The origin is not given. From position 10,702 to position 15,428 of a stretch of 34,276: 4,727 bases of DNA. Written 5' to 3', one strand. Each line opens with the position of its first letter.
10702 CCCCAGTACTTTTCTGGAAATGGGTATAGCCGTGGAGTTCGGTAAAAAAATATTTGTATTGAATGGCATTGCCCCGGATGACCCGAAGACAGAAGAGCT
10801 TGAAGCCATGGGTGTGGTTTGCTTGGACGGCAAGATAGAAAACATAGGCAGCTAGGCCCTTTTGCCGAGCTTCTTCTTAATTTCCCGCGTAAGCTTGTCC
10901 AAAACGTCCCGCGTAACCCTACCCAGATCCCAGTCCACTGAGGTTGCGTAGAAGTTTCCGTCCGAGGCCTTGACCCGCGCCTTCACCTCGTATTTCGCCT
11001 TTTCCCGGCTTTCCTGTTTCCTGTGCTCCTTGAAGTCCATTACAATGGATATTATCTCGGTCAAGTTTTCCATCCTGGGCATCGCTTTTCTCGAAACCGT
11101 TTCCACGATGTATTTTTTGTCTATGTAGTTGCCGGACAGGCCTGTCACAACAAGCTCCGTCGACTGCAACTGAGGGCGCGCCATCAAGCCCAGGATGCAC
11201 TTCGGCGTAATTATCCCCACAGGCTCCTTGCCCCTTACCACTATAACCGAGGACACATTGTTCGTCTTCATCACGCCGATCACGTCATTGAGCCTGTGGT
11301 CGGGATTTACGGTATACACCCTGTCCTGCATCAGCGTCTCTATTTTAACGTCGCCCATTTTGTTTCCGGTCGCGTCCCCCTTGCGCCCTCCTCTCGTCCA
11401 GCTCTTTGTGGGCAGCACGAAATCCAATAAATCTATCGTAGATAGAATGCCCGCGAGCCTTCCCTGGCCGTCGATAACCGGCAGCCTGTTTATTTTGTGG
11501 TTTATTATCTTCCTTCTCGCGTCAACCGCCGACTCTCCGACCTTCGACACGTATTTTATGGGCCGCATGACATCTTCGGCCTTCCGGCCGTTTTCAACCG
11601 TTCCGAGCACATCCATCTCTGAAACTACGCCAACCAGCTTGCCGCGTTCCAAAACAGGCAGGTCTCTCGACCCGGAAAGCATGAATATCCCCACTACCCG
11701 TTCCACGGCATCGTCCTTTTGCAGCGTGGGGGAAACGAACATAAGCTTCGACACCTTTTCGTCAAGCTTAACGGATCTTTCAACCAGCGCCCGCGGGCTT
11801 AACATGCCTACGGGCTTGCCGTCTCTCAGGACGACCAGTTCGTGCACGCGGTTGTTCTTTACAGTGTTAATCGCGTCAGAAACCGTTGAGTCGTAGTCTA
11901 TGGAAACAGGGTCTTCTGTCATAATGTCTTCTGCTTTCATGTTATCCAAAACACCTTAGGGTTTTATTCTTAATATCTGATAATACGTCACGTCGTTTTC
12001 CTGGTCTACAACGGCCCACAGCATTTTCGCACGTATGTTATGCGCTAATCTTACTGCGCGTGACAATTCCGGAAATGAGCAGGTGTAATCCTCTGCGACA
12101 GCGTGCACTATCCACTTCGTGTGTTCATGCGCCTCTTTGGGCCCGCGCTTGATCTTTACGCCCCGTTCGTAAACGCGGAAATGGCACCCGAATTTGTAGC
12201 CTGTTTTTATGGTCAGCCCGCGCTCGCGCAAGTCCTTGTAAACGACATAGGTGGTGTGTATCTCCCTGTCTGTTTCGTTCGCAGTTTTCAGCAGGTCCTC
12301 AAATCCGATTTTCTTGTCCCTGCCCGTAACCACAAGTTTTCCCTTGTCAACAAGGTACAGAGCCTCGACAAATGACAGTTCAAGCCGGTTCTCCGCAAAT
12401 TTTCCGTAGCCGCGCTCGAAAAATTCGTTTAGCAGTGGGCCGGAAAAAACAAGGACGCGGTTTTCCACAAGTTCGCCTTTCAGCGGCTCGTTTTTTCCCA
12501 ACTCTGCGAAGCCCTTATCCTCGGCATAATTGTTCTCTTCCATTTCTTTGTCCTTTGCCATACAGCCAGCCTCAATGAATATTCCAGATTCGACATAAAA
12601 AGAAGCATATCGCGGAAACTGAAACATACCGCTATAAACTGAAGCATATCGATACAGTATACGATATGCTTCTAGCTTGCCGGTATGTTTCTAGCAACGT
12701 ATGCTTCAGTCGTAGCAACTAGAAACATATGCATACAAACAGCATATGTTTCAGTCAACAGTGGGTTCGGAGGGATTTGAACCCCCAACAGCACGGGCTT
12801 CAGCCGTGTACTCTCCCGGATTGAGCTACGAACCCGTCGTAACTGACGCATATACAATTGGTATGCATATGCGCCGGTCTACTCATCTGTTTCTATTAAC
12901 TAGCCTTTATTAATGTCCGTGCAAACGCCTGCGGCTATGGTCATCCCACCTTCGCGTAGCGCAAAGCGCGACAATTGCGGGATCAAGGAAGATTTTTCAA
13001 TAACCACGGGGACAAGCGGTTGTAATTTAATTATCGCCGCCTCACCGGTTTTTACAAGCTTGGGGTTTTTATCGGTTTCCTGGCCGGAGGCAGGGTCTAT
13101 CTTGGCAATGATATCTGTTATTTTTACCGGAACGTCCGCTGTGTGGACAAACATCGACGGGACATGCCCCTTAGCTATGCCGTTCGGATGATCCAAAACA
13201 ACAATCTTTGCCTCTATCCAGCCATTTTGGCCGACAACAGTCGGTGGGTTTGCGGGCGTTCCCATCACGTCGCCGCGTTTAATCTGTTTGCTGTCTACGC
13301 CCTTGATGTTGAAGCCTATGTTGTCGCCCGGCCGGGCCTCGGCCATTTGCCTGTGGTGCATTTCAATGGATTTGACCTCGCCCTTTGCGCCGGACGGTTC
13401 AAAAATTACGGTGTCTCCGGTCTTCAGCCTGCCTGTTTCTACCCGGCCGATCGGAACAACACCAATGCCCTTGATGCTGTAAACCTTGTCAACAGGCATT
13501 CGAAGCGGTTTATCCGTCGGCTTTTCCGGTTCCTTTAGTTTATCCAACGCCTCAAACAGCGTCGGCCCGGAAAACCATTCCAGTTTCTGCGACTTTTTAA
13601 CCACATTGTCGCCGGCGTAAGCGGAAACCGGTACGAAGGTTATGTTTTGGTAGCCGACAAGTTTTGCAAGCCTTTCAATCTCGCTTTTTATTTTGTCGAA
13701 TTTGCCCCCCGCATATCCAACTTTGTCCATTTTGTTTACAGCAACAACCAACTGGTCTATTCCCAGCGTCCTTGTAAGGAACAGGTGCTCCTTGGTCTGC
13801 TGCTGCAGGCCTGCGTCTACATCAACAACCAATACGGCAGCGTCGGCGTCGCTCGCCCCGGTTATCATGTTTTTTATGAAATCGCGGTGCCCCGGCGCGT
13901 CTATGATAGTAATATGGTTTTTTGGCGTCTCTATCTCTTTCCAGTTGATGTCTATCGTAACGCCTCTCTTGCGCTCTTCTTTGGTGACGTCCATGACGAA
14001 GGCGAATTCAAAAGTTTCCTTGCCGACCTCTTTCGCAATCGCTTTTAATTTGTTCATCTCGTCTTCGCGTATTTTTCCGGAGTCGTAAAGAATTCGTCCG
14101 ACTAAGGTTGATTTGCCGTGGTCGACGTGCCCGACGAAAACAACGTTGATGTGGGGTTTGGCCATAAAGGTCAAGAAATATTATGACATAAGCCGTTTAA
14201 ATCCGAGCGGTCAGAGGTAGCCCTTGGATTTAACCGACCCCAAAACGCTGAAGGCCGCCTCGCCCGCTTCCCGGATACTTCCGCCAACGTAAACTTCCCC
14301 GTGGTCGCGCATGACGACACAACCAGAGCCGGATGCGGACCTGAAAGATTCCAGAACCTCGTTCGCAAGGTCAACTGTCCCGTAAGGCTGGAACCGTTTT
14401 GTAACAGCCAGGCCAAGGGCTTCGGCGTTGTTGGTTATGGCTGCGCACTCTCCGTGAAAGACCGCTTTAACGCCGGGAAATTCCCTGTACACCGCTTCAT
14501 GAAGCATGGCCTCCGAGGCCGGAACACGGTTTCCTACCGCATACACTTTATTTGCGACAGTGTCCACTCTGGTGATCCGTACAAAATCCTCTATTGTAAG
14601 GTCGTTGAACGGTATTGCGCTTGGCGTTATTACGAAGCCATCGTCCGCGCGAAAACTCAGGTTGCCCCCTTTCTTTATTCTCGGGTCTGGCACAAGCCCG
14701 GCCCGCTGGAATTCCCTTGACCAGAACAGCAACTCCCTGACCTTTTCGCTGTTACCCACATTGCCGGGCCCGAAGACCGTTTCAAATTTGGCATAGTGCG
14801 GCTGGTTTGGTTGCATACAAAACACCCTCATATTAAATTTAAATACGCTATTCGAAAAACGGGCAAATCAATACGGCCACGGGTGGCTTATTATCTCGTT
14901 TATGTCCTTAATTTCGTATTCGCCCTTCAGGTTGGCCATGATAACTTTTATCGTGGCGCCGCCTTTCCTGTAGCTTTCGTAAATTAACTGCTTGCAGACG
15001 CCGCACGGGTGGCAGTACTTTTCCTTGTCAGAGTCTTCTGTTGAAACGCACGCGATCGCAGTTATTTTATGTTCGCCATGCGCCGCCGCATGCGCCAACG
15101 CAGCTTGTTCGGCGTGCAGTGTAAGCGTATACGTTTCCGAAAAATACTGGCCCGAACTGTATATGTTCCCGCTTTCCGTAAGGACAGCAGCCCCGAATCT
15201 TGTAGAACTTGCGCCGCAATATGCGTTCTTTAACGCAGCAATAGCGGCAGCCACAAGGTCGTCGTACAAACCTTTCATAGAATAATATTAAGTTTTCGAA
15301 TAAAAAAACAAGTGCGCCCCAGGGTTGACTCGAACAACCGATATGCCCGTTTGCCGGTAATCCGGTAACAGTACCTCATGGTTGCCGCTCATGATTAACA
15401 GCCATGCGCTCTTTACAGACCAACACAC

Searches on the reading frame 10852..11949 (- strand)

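Call 88: search_protein_families(library=pfam, max_evalue=0.0001, proteins=[window:10852-11949:-])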
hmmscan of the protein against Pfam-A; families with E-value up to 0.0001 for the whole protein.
window:10852-11949:- (365 aa): 1 family
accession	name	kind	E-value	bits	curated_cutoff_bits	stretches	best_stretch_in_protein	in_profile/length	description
PF00571.33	CBS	-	4.2e-34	117.1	24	3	7-58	2-54/57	CBS domain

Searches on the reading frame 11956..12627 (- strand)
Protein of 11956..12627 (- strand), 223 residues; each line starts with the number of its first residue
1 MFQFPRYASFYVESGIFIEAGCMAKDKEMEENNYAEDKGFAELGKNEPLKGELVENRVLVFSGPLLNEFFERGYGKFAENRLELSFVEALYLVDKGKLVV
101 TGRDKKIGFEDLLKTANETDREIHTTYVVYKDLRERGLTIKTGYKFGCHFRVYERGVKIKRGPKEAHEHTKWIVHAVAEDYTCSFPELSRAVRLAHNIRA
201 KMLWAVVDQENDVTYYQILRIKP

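Call 58: search_protein_families(library=pfam, max_evalue=0.001, proteins=[window:11956-12627:-])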
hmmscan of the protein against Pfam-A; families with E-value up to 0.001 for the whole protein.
window:11956-12627:- (223 aa): 3 families
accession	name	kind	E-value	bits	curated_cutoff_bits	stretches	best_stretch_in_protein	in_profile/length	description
PF01974.23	tRNA_int_endo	-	2.1e-26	92.3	27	1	125-215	3-85/85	tRNA intron endonuclease, catalytic C-terminal domain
PF02778.19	tRNA_int_endo_N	-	3.6e-15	55.7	21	1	50-113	2-67/67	tRNA intron endonuclease, N-terminal domain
PF12928.12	tRNA_int_end_N2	-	0.00062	20.2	24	0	74-100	40-67/69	tRNA-splicing endonuclease subunit sen54 N-term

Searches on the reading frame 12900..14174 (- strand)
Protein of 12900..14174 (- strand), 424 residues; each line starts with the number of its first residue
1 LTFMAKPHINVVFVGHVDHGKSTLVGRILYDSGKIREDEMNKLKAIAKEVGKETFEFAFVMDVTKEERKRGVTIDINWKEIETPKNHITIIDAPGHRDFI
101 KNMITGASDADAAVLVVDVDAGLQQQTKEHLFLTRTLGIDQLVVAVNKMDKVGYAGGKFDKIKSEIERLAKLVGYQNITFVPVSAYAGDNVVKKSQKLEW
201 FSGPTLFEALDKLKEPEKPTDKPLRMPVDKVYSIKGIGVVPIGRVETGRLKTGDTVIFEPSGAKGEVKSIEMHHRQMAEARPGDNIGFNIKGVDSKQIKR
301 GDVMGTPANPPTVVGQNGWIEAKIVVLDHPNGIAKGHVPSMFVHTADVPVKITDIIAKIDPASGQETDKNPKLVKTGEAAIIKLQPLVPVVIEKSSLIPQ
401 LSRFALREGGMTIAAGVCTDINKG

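Call 58: search_protein_families(library=pfam, max_evalue=0.001, proteins=[window:12900-14174:-])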
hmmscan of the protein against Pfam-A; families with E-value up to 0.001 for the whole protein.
window:12900-14174:- (424 aa): 7 families
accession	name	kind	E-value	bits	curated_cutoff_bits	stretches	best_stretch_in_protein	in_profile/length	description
PF00009.33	GTP_EFTU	-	4.7e-57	193.1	26.5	1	6-212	1-184/188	Elongation factor Tu GTP binding domain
PF22594.2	GTP-eEF1A_C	-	1.5e-26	93.2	27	1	320-419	2-101/101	GTP-eEF1A C-terminal domain-like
PF03143.23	GTP_EFTU_D3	-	3.8e-22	79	27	1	320-421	8-105/106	Elongation factor Tu C-terminal domain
PF03144.31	GTP_EFTU_D2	-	8.6e-19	68.2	30.3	1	238-304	1-72/73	Elongation factor Tu domain 2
PF01926.29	MMR_HSR1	-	1.1e-09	38.8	21.9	1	50-147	10-112/113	50S ribosome-binding GTPase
PF14578.12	GTP_EFTU_D4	-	3.3e-05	24.2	23.8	1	242-304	21-85/86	Elongation factor Tu domain 4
PF08477.19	Roc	-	0.00062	20.4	27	0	48-150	8-119/119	Ras of Complex, Roc, domain of DAPkinase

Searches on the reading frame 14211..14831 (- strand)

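Call 58: search_protein_families(library=pfam, max_evalue=0.001, proteins=[window:14211-14831:-])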
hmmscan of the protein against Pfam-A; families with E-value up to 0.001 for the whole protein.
window:14211-14831:- (206 aa): 1 family
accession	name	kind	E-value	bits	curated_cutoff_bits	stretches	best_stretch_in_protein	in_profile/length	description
PF00596.27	Aldolase_II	-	3.4e-18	66.6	22.2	1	39-194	8-173/183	Class II Aldolase and Adducin N-terminal domain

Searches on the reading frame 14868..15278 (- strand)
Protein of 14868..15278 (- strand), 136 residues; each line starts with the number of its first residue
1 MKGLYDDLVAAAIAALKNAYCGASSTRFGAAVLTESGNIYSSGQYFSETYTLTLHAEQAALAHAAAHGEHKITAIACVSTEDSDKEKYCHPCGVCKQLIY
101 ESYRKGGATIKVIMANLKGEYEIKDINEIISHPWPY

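Call 58: search_protein_families(library=pfam, max_evalue=0.001, proteins=[window:14868-15278:-])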
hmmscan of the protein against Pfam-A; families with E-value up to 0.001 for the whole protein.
window:14868-15278:- (136 aa): 2 families
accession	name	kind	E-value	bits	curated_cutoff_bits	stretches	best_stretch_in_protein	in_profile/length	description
PF00383.29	dCMP_cyt_deam_1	-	1.2e-11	44.8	25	1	7-102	6-93/102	Cytidine and deoxycytidylate deaminase zinc-binding region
PF08211.18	dCMP_cyt_deam_2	-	1.2e-06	29.2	25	1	6-78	42-116/130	Cytidine and deoxycytidylate deaminase zinc-binding region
